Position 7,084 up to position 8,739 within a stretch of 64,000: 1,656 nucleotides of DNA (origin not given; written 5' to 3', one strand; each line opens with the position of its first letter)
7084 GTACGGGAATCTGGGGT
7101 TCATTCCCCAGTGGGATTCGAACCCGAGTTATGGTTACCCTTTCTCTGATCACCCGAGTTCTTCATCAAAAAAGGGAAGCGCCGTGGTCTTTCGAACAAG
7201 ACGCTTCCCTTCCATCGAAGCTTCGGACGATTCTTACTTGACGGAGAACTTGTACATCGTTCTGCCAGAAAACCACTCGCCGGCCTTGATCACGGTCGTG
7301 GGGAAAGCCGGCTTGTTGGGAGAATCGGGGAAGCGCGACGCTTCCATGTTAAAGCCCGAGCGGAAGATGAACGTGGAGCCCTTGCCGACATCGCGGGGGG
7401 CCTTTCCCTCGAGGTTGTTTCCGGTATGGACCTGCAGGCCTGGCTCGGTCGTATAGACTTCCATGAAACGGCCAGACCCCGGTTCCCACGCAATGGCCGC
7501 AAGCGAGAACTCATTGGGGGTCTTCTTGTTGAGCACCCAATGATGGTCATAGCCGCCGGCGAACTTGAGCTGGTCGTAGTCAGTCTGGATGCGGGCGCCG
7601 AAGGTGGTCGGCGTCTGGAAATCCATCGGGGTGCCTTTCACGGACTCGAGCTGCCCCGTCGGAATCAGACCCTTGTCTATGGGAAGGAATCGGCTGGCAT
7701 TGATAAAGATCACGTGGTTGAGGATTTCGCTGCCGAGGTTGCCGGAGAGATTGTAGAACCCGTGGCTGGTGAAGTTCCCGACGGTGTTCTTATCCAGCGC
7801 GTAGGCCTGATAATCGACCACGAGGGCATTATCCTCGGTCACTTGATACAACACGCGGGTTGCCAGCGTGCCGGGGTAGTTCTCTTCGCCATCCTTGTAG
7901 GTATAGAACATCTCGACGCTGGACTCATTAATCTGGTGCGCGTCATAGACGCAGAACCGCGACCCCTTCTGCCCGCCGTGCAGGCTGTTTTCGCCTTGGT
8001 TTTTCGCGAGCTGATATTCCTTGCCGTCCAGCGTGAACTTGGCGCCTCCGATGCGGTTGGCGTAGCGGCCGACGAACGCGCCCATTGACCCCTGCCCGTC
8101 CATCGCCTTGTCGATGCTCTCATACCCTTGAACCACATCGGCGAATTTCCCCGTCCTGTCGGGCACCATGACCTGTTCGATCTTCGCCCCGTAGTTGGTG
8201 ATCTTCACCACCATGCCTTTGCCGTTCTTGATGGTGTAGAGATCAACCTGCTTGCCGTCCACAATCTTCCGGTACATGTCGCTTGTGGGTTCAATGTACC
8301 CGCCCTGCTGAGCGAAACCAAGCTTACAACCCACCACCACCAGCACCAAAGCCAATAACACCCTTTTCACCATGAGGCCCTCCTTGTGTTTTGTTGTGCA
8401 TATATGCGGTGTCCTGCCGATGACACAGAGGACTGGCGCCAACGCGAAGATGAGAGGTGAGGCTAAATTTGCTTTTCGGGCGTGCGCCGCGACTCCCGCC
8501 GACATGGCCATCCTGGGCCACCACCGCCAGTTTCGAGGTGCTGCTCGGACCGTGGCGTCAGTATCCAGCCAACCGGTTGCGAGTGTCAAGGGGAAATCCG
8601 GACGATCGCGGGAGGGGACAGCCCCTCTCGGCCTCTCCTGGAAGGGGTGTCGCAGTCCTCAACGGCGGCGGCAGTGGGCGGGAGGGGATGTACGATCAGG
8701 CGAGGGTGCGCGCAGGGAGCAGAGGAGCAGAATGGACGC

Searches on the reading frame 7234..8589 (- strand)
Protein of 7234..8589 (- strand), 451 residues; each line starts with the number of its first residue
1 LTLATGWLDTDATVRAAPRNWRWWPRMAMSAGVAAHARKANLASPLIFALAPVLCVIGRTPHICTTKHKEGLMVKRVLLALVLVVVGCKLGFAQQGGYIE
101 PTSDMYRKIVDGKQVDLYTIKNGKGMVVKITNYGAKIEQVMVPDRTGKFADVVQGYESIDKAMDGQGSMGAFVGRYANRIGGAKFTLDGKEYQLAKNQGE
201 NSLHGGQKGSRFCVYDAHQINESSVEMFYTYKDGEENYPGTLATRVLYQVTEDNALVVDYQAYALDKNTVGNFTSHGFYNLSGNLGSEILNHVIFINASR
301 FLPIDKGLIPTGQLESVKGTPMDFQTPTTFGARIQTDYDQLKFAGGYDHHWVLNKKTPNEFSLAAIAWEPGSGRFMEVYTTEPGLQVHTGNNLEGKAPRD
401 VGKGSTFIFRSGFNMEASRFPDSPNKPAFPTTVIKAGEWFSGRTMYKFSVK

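Call 49: search_protein_families(library=pfam, max_evalue=0.001, proteins=[window:7234-8589:-])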
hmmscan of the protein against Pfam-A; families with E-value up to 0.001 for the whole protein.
window:7234-8589:- (451 aa): 1 family
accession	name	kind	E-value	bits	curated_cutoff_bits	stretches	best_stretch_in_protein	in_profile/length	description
PF01263.26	Aldose_epim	-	1.7e-73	248.1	27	1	116-446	1-298/299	Aldose 1-epimerase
